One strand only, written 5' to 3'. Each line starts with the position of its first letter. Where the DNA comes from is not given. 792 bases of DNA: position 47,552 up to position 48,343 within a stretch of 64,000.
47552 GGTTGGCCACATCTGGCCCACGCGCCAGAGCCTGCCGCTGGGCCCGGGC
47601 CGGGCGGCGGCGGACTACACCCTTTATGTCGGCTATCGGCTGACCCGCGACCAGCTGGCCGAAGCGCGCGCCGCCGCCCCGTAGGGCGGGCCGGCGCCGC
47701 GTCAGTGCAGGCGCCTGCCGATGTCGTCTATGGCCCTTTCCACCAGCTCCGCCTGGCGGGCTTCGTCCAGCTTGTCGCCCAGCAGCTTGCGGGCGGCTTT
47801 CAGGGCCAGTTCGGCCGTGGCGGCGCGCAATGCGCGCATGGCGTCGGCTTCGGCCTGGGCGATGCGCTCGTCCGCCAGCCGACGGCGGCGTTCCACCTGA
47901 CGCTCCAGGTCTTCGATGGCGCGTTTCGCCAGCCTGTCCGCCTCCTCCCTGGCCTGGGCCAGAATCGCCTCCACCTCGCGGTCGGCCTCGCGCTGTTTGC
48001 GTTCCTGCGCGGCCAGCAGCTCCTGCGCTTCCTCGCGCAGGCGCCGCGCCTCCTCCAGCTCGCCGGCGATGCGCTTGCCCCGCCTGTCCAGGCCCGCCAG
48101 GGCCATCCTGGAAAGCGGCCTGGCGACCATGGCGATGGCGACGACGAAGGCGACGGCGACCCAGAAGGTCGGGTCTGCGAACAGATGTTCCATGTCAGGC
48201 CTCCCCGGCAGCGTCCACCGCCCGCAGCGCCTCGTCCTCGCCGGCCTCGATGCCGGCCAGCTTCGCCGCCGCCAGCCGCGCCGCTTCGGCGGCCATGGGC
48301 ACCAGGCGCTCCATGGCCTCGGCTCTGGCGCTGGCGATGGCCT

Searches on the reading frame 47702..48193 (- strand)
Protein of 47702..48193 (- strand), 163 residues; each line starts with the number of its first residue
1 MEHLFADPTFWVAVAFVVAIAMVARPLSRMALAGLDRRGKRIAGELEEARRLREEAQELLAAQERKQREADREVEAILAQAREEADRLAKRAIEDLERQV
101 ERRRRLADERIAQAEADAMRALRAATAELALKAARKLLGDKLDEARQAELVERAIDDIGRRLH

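Call 55: search_protein_families(library=pfam, proteins=[window:47702-48193:-], max_evalue=0.001)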
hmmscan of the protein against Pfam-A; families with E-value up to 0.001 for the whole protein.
window:47702-48193:- (163 aa): 2 families
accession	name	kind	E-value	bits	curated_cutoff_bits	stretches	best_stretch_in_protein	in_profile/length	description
PF00430.23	ATP-synt_B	-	2.1e-18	67.1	28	1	10-138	3-131/132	ATP synthase B/B' CF(0)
PF05405.19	Mt_ATP-synt_B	-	1.3e-06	28.6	21.7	1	11-100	18-107/163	Mitochondrial ATP synthase B chain precursor (ATP-synt_B)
